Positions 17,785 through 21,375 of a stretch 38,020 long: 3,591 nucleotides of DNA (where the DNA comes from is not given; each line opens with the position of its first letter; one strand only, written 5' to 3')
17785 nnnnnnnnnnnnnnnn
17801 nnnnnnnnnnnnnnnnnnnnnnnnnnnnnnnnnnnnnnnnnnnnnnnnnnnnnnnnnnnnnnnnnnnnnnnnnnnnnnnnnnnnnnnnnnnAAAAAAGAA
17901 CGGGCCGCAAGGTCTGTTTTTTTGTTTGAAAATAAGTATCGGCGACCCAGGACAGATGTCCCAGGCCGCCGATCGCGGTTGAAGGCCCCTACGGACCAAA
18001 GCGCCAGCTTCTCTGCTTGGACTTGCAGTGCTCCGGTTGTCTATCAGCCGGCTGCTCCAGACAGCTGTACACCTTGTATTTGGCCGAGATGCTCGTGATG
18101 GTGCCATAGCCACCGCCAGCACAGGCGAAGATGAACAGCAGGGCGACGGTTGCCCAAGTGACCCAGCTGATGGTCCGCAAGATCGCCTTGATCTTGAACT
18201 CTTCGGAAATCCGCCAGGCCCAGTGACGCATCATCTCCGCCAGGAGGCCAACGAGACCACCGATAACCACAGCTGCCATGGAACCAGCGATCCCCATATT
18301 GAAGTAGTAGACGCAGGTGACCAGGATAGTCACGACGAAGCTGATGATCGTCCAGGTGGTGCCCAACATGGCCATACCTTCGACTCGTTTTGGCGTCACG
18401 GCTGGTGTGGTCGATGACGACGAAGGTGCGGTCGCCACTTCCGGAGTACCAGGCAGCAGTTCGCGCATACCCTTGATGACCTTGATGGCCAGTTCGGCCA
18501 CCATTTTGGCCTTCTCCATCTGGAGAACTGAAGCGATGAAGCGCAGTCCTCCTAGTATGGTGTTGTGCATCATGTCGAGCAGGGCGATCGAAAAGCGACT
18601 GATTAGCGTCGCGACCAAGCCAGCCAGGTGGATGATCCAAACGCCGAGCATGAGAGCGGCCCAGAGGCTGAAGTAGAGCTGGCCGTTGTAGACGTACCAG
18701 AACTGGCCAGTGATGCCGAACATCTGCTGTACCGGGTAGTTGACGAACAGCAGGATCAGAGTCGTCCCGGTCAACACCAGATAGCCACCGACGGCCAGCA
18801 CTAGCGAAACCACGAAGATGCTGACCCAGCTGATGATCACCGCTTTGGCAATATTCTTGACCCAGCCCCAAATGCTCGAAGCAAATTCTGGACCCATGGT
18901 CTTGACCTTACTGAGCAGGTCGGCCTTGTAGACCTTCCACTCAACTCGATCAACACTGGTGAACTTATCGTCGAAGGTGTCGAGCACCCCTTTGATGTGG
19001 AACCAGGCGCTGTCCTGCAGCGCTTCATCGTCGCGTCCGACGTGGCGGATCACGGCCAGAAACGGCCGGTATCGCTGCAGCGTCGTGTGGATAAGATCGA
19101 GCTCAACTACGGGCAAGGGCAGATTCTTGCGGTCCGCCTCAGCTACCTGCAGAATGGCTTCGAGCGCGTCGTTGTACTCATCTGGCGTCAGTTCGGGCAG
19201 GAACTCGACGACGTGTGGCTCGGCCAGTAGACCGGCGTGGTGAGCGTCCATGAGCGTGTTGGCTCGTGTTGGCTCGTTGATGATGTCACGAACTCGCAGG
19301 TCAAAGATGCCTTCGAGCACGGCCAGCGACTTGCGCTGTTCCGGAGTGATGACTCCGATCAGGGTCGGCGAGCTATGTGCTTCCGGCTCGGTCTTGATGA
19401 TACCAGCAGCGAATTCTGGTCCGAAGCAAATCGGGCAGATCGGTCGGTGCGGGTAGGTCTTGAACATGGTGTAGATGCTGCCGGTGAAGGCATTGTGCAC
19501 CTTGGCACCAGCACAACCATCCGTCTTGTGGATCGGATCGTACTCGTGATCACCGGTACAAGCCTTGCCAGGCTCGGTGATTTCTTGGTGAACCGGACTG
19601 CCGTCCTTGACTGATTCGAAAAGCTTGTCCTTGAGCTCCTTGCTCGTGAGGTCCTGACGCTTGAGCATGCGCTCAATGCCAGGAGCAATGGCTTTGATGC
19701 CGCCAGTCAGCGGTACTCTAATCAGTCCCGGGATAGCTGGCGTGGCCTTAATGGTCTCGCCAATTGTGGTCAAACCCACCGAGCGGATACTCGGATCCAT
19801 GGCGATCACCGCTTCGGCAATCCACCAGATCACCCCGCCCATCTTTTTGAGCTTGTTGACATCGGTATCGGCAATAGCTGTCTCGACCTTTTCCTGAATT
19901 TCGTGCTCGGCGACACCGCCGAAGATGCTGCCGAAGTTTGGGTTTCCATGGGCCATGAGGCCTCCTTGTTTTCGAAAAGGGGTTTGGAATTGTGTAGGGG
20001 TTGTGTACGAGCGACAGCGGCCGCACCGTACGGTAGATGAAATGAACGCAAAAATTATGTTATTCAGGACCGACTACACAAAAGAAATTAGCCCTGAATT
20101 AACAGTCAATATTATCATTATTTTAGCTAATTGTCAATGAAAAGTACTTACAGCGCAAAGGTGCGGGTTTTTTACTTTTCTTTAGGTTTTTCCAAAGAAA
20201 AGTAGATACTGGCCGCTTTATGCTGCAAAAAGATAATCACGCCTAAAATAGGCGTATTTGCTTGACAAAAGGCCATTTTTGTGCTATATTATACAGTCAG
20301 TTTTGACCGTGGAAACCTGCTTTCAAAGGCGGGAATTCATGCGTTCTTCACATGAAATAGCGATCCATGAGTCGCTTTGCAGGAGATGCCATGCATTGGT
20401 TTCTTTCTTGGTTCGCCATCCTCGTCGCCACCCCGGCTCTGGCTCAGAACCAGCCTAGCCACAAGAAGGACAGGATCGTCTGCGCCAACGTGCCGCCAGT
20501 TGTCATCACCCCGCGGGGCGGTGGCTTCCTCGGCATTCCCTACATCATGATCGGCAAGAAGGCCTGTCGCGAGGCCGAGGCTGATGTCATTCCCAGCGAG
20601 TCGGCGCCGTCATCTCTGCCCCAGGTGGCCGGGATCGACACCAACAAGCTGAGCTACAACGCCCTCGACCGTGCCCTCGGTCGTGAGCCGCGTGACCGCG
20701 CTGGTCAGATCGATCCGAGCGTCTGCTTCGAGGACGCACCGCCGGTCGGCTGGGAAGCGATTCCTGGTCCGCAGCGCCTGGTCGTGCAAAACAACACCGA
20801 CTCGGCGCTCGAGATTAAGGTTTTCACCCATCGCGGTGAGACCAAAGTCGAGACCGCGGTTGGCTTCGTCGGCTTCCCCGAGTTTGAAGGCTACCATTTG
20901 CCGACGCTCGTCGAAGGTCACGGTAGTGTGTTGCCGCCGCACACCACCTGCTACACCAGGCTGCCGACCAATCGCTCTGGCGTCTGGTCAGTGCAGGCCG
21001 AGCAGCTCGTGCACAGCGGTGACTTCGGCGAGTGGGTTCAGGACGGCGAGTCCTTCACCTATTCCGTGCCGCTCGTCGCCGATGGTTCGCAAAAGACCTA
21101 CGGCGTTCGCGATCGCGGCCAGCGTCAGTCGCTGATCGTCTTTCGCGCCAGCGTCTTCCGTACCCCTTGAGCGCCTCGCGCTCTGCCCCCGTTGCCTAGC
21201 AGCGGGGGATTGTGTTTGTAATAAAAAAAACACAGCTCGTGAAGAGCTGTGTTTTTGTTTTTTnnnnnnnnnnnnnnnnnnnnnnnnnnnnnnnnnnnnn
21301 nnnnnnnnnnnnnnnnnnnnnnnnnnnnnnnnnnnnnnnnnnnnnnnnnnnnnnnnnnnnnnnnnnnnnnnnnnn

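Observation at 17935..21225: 3.3-kb high-GC island with a divergent pair of unrecognisable membrane and secreted proteins under native-type promoters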

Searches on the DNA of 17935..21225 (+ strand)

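Call 20: search_dna_similar(query=window:17935-21225:+, collection=phages, mode=distant)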
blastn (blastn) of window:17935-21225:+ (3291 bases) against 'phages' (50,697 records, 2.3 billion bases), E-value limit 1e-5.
No match.

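Call 21: search_dna_similar(query=window:17935-21225:+, collection=plasmids, mode=distant)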
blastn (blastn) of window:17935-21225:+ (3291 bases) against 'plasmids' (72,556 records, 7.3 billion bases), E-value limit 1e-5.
No match.

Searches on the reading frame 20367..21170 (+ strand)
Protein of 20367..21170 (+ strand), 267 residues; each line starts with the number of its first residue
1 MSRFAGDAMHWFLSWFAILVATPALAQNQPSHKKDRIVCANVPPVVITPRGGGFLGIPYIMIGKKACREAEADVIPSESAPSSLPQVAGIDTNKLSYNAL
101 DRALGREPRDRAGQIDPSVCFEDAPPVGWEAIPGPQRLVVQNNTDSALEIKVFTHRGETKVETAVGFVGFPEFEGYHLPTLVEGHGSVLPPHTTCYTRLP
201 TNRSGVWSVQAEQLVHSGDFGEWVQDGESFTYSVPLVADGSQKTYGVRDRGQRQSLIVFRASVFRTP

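Call 8: search_protein_families(library=pfam, proteins=[window:20367-21170:+], max_evalue=0.01)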
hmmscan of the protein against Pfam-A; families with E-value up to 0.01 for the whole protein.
window:20367-21170:+ (267 aa): 0 families

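Call 10: search_protein_families(library=ncbifam, proteins=[window:20367-21170:+], max_evalue=1)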
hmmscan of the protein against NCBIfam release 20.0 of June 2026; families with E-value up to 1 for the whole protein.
window:20367-21170:+ (267 aa): 0 families

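Call 11: search_protein_families(library=phrogs, proteins=[window:20367-21170:+], max_evalue=1)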
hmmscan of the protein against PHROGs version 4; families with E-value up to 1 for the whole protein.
window:20367-21170:+ (267 aa): 0 families

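Call 13: find_homologous_proteins(query=window:20367-21170:+, max_evalue=0.1)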
Query window:20367-21170:+ (267 aa): 2 proteins with E <= 0.1 among 943 candidates.
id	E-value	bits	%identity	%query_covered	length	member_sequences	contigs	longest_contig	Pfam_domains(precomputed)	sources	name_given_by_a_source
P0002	2.8e-175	599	100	97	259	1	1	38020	-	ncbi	ncbi:MAG: hypothetical protein ABH846_01315 [Patescibacteria group bacterium]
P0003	4.7e-85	303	60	79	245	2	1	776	-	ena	-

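Call 14: search_protein_families(library=padloc, proteins=[window:20367-21170:+], max_evalue=1)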
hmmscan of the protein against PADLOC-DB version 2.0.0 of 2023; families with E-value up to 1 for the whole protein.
window:20367-21170:+ (267 aa): 0 families

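Call 15: find_encoding_contigs(protein=P0003, flank=10000)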
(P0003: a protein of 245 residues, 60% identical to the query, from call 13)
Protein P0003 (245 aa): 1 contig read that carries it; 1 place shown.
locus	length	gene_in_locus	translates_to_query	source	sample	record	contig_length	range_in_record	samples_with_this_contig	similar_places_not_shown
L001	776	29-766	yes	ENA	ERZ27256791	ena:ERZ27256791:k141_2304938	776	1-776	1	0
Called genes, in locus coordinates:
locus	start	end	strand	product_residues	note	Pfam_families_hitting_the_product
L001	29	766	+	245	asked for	-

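Call 78: search_solved_structures(query=A4, max_evalue=10)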
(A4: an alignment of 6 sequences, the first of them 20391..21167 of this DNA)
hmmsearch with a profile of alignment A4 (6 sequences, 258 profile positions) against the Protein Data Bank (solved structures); distinct sequences matched with E-value up to 10: 2.
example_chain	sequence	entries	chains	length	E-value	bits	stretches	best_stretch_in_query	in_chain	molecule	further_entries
2h5f_A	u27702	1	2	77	0.47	13.1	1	177-206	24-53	denmotoxin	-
3oet_A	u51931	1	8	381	1.9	11.1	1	214-242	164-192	Erythronate-4-phosphate dehydrogenase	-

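Call 82: find_related_loci(query=A6, collection=metagenome_contigs, flank=10000)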
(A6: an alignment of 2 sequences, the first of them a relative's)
Query A6 (259 aa) in metagenome_contigs; peptide patterns used: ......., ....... (x = any residue, [..] = any of these).
466 stretches matched a pattern, but none encodes a relative of the query by tblastn (E <= 1e-3).
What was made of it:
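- Tried and rejected: A metagenome scan with the SEC alignment gave none (call 82).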

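Call 99: search_protein_families(library=pfam, alignment_id=A4, max_evalue=0.1)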
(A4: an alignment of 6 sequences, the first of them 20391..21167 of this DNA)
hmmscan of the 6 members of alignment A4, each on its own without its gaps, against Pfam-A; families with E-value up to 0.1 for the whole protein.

A. member 1, window:20391-21167:+ (259 aa): 0 families

B. families by the number of members that match (of 6 scanned): 0 families
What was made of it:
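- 20391..21170 (+): SEC: a 259-aa exported protein (NCBI ABH846_01315; an upstream ATG at 20367 would give 267 aa). GC3 is 0.76-0.78. The signal peptide covers residues 1-18. The conserved C-terminal domain, residues about 100-259 (20688-21167), carries two invariant Cys (C112, C187). No Pfam or PDB match (calls 78, 99).
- No toxin, immunity or defence model matches (PADLOC, Pfam and NCBIfam; calls 8, 10, 14, 99).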

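Call 105: find_related_loci(query=A6, collection=viral_contigs, flank=5000)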
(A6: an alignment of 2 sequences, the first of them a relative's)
Query A6 (259 aa) in viral_contigs; peptide patterns used: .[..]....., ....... (x = any residue, [..] = any of these).
54 stretches matched a pattern, but none encodes a relative of the query by tblastn (E <= 1e-3).
